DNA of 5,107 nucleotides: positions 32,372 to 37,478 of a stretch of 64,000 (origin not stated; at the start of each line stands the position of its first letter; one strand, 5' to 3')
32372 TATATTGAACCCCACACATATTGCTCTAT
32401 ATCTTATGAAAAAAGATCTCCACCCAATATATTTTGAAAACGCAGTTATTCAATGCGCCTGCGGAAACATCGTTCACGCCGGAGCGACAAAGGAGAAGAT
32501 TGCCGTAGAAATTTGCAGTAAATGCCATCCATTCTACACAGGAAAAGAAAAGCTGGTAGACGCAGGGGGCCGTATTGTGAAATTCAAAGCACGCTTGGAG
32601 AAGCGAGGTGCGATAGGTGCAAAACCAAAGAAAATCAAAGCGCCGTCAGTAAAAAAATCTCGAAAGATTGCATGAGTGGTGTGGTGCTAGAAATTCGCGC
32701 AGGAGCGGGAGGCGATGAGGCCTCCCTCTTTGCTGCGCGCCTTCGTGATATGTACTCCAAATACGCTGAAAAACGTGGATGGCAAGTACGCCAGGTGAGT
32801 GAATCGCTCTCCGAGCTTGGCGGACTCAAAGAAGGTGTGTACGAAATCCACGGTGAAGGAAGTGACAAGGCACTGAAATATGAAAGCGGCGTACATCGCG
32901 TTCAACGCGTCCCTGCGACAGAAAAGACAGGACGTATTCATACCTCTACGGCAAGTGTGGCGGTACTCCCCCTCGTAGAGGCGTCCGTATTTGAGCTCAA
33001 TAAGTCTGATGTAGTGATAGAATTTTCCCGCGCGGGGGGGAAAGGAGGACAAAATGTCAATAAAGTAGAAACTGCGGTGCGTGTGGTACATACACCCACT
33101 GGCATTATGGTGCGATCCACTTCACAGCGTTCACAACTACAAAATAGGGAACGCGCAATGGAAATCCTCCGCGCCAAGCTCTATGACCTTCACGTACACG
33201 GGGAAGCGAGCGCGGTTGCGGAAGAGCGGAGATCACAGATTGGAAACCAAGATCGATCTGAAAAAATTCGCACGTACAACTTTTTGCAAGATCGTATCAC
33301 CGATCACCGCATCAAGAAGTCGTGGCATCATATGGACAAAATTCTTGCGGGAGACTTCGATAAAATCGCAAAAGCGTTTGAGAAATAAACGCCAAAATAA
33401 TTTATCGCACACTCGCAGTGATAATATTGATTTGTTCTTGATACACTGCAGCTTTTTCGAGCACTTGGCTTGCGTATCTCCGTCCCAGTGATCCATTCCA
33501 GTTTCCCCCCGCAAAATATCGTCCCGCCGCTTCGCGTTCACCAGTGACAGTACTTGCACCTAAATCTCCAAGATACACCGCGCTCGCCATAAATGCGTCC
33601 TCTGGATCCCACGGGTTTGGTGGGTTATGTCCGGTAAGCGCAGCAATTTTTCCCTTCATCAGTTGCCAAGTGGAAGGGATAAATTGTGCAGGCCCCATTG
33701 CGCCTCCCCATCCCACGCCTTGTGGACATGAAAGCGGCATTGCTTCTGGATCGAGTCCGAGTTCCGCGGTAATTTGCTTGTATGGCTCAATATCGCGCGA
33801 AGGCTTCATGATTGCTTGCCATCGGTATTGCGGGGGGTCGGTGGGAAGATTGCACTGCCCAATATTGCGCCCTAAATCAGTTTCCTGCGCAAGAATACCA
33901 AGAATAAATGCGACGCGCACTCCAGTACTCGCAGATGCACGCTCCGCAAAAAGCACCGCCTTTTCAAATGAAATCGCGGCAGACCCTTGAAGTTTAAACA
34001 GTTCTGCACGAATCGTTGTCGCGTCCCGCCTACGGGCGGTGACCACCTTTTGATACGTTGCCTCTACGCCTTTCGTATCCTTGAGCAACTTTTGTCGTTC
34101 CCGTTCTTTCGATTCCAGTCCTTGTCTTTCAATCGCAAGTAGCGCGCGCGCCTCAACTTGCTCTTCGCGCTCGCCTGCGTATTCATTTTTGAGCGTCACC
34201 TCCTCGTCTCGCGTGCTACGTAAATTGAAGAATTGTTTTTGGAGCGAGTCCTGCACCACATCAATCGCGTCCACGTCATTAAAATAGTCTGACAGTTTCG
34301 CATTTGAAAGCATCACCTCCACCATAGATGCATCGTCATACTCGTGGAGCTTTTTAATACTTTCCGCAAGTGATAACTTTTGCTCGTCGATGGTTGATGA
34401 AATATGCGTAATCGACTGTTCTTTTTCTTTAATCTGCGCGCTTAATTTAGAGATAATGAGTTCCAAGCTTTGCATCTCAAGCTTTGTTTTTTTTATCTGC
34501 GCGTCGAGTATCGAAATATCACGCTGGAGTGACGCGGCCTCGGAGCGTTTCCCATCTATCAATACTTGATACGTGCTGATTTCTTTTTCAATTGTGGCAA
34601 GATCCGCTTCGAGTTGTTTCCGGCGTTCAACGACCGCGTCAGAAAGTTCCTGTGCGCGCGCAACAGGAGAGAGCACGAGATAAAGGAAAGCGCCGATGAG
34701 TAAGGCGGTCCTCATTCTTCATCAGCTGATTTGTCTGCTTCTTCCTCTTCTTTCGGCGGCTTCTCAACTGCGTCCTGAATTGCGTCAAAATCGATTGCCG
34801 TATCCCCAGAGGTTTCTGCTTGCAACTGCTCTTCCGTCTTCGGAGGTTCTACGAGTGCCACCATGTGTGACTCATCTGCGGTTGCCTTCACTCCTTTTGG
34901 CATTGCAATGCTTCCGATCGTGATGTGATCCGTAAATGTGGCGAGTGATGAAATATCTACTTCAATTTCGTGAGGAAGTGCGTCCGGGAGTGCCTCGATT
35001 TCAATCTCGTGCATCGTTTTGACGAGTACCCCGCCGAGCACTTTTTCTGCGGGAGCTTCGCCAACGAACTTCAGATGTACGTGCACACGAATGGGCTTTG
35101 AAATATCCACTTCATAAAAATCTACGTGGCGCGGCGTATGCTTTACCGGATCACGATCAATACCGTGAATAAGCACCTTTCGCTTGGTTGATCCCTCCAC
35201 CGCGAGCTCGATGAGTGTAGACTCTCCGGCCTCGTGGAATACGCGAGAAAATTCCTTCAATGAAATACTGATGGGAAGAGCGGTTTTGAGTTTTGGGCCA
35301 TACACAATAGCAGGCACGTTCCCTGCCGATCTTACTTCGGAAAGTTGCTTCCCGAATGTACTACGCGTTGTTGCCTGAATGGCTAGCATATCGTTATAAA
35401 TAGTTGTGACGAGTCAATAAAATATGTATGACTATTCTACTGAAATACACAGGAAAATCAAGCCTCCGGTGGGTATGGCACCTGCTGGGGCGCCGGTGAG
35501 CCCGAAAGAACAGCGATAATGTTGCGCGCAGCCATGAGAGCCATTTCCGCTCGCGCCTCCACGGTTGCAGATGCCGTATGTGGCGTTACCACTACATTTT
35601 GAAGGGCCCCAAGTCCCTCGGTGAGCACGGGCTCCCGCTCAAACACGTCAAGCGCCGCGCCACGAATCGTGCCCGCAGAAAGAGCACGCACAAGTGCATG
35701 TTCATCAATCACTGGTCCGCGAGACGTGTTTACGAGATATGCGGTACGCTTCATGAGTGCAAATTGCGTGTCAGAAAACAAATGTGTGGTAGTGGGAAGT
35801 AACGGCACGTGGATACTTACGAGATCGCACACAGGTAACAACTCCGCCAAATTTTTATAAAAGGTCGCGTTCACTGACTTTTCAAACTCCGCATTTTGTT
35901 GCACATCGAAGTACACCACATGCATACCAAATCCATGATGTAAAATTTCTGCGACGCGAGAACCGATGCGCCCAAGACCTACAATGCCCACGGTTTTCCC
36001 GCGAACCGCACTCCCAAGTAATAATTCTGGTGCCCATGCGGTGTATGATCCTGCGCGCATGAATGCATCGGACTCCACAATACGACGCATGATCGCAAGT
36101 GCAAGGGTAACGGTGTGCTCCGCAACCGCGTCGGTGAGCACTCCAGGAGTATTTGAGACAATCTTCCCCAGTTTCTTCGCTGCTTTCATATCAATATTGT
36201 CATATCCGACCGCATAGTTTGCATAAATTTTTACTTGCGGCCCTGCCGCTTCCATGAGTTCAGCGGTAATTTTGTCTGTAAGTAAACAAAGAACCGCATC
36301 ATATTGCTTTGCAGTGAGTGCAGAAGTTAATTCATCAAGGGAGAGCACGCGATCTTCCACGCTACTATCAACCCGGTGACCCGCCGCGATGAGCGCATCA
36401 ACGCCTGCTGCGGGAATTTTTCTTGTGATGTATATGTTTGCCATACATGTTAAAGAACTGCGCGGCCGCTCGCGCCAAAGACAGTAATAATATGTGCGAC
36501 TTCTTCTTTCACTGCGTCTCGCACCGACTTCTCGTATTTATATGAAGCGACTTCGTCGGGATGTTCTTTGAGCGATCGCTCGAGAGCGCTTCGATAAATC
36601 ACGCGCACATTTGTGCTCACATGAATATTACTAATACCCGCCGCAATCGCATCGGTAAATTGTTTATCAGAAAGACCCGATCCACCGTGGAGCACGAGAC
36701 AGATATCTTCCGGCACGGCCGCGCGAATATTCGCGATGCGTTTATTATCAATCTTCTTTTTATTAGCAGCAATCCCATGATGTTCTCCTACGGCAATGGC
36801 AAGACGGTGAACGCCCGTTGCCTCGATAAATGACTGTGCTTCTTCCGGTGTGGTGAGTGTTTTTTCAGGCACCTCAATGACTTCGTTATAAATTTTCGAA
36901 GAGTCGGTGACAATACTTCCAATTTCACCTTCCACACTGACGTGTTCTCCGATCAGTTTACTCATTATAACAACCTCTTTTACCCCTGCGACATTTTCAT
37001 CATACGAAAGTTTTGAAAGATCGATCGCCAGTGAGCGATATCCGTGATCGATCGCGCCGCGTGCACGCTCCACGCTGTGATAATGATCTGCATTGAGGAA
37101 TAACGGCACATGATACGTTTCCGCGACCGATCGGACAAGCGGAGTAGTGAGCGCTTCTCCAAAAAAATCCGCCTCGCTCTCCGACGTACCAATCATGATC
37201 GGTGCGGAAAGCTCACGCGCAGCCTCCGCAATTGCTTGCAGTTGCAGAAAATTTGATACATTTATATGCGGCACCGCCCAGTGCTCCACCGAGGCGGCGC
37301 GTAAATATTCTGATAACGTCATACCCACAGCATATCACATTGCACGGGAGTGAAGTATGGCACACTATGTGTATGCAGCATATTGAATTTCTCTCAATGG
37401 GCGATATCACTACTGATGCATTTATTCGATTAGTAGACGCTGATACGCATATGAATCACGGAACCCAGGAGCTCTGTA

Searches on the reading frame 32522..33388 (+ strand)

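Call 74: search_protein_families(library=ncbifam, proteins=[window:32522-33388:+], max_evalue=0.00001)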
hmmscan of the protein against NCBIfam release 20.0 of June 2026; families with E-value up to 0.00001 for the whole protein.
window:32522-33388:+ (288 aa): 5 families
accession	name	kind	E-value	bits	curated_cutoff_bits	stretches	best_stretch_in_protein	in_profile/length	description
NF001859.2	PRK00591.1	equivalog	1.9e-101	339.6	400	1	52-286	104-338/347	peptide chain release factor 1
TIGR00019.1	prfA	equivalog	1.2e-96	323.8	423.25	1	52-286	112-346/361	peptide chain release factor 1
TIGR00020.2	prfB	exception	1.8e-61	208.1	370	1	51-285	115-350/353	peptide chain release factor 2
TIGR03072.1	release_prfH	equivalog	3.4e-23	82.2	166.65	1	55-252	2-195/200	peptide chain release factor H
NF006718.0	PRK09256.1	equivalog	1.3e-09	37.9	100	1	157-189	10-42/140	alternative ribosome rescue aminoacyl-tRNA hydrolase ArfB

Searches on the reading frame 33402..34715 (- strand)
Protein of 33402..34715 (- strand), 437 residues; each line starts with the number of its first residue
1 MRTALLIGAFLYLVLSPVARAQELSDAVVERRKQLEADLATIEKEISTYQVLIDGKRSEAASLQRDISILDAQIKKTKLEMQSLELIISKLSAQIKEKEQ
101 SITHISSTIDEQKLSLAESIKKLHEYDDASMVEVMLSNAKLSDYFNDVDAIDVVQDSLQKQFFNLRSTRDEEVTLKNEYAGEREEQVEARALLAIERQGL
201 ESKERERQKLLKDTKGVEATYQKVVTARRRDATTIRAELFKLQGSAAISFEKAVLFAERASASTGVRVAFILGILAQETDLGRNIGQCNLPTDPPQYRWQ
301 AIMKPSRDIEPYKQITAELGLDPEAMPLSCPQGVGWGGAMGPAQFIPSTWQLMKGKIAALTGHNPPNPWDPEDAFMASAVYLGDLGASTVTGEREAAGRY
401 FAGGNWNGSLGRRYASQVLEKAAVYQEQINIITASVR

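Call 74: search_protein_families(library=ncbifam, proteins=[window:33402-34715:-], max_evalue=0.00001)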
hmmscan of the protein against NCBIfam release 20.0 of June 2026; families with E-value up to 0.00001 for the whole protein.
window:33402-34715:- (437 aa): 1 family
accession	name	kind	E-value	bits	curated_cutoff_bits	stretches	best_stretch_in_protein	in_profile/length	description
NF008029.0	PRK10760.1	equivalog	3.6e-06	26.2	449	0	258-386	140-262/359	lytic murein transglycosylase B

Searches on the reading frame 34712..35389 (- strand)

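Call 74: search_protein_families(library=ncbifam, proteins=[window:34712-35389:-], max_evalue=0.00001)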
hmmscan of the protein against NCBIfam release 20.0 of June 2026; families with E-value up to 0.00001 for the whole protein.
window:34712-35389:- (225 aa): 17 families
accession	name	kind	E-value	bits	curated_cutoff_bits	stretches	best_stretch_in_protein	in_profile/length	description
NF004133.0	PRK05618.2-4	equivalog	4.5e-50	170.1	197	1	3-195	4-193/210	50S ribosomal protein L25/general stress protein Ctc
NF004137.0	PRK05618.3-3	equivalog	1.5e-41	142.6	270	1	3-198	5-198/241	50S ribosomal protein L25/general stress protein Ctc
NF004139.0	PRK05618.4-2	equivalog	2.2e-40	138.3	195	1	4-193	5-197/202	50S ribosomal protein L25/general stress protein Ctc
NF004128.0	PRK05618.1-2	equivalog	8.7e-37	126.8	174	1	2-193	5-197/210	50S ribosomal protein L25/general stress protein Ctc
NF004135.0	PRK05618.3-1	equivalog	4.7e-35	120.9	222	1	5-181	8-185/190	50S ribosomal protein L25/general stress protein Ctc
NF004130.0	PRK05618.1-5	equivalog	6.7e-34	117.2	199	1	3-206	5-200/212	50S ribosomal protein L25/general stress protein Ctc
TIGR00731.1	bL25_bact_ctc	equivalog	1.9e-33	115.7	73.1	1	5-180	2-174/176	50S ribosomal protein L25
NF004131.0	PRK05618.2-1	equivalog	6.8e-31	107.4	189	1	3-199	7-197/207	50S ribosomal protein L25/general stress protein Ctc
NF004136.0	PRK05618.3-2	equivalog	7.5e-30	103.9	212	1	3-194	5-194/202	50S ribosomal protein L25/general stress protein Ctc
NF004141.0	PRK05618.4-4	equivalog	7.2e-28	97.4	309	1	3-198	5-197/201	50S ribosomal protein L25/general stress protein Ctc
NF004134.0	PRK05618.2-5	equivalog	2.6e-27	95.7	316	1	15-217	17-213/217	50S ribosomal protein L25/general stress protein Ctc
NF004140.0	PRK05618.4-3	equivalog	4.1e-24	85.1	270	1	15-195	18-194/197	50S ribosomal protein L25/general stress protein Ctc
NF004132.0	PRK05618.2-2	equivalog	1.6e-23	83.4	225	1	3-192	5-189/193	50S ribosomal protein L25/general stress protein Ctc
NF004138.0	PRK05618.4-1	equivalog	2.8e-23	82.7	360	1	3-180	8-185/203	50S ribosomal protein L25/general stress protein Ctc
NF004129.0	PRK05618.1-4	equivalog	6.3e-23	81.3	164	1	14-180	13-174/178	50S ribosomal protein L25/general stress protein Ctc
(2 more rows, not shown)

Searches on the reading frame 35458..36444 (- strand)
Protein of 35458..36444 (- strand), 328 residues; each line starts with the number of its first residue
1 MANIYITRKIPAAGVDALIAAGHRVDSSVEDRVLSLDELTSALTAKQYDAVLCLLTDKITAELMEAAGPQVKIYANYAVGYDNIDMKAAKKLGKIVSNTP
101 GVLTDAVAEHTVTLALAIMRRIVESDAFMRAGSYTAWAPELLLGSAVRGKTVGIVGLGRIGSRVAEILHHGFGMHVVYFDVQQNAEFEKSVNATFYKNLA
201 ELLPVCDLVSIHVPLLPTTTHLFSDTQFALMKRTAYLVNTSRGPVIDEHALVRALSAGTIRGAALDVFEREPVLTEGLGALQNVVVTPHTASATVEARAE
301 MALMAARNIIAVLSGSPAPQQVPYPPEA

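Call 74: search_protein_families(library=ncbifam, proteins=[window:35458-36444:-], max_evalue=0.00001)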
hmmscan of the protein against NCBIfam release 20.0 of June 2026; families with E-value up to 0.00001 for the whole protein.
window:35458-36444:- (328 aa): 21 families
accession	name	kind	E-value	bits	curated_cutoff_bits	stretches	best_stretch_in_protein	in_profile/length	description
NF009714.1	PRK13243.1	equivalog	7e-97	324.7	455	1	3-321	4-321/332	glyoxylate reductase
TIGR01327.1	PGDH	equivalog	2.6e-70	237.7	454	1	4-325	2-313/525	phosphoglycerate dehydrogenase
NF011938.0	PRK15409.1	equivalog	1e-64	218.6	492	1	55-316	52-312/324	glyoxylate/hydroxypyruvate reductase GhrB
NF008759.0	PRK11790.1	equivalog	8.7e-55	186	404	1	12-314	22-318/410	phosphoglycerate dehydrogenase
NF005069.0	PRK06487.1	equivalog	4.5e-51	173.8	448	1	59-318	59-316/320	2-hydroxyacid dehydrogenase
NF006263.0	PRK08410.1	equivalog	1.8e-48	165.5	389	1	56-313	48-307/311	D-2-hydroxyacid dehydrogenase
NF005750.0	PRK07574.1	equivalog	1.3e-42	146.3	329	1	59-302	104-346/386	NAD-dependent formate dehydrogenase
NF000492.1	vanH_gen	exception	1.2e-41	142.8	540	1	69-295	65-293/312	D-lactate dehydrogenase VanH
NF041369.1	Dhydh_Halo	equivalog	1.7e-41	142.4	400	1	78-313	63-295/305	D-2-hydroxyacid dehydrogenase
NF005387.0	PRK06932.1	equivalog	4.2e-41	140.9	492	1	56-297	50-294/314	2-hydroxyacid dehydrogenase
NF006374.0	PRK08605.1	subfamily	1.9e-40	138.9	356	1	55-273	57-268/332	D-lactate dehydrogenase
NF001309.0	PRK00257.1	equivalog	1.1e-37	130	434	1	144-316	111-281/379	4-phosphoerythronate dehydrogenase PdxB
NF009127.0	PRK12480.1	equivalog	4.8e-36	124.4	579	1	25-271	26-264/330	D-lactate dehydrogenase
NF000371.1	vanH_Agroup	exception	2.5e-33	115.7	700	1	70-272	71-261/322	VanH-A/VanH-Pt family D-lactate dehydrogenase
NF000151.1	vanH-Ac1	exception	2.3e-31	109.4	750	1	71-271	103-291/351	D-lactate dehydrogenase VanH-Ac1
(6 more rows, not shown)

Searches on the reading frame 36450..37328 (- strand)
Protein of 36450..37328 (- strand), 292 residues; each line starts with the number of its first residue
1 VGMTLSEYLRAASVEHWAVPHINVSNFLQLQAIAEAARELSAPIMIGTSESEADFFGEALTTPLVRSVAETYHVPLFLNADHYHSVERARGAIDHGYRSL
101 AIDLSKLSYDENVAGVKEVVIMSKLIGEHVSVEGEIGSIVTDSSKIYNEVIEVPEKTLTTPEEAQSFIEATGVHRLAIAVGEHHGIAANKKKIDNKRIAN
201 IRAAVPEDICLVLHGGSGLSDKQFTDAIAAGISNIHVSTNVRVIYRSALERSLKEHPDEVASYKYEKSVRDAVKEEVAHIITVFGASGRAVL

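Call 74: search_protein_families(library=ncbifam, proteins=[window:36450-37328:-], max_evalue=0.00001)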
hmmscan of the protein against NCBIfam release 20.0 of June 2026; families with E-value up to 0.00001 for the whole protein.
window:36450-37328:- (292 aa): 20 families
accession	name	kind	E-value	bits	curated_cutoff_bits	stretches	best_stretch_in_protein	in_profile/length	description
NF009374.0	PRK12737.1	subfamily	5e-60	202.9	383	1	6-289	7-283/284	tagatose-bisphosphate aldolase subunit GatY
TIGR01859.1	fruc_bis_ald_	equivalog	1.5e-59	202.1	343.05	1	6-290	5-282/282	class II fructose-1,6-bisphosphate aldolase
NF006626.0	PRK09195.1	subfamily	1.3e-58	198.4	384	1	7-290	8-284/284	tagatose-bisphosphate aldolase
TIGR00167.1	cbbA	subfamily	6.5e-58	196.4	215.6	1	4-289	5-289/290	ketose-bisphosphate aldolase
TIGR01858.1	tag_bisphos_ald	equivalog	5.7e-55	186.4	443.55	1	7-290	6-282/282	tagatose bisphosphate family class II aldolase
NF009497.0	PRK12857.1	equivalog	2e-53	181.5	423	1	4-290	5-284/284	class II fructose-1,6-bisphosphate aldolase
NF006042.0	PRK08185.1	subfamily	1.5e-48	165.6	405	1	1-290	1-284/287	hypothetical protein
NF005284.0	PRK06801.1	equivalog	1.5e-44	152.5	406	1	4-289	5-285/286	ketose 1,6-bisphosphate aldolase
NF009375.0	PRK12738.1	equivalog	6e-43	147.1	542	1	9-289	10-283/286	tagatose-bisphosphate aldolase subunit KbaY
NF005943.0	PRK07998.1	equivalog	1.9e-39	135.9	364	1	9-287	10-278/283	class II aldolase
NF005288.0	PRK06806.1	equivalog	5.7e-39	134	396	1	5-289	6-280/281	class II fructose-bisphosphate aldolase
NF006376.0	PRK08610.1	equivalog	3.2e-38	132.1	527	1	5-290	6-285/286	class II fructose-bisphosphate aldolase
NF005823.0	PRK07709.1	equivalog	3.7e-36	125.4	545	1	5-290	6-285/285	class II fructose-bisphosphate aldolase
NF005481.0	PRK07084.1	equivalog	2.5e-33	115.7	511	1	10-222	20-234/324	class II fructose-bisphosphate aldolase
NF005590.0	PRK07315.1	equivalog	1.8e-32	112.9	443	1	7-287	8-290/293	class II fructose-bisphosphate aldolase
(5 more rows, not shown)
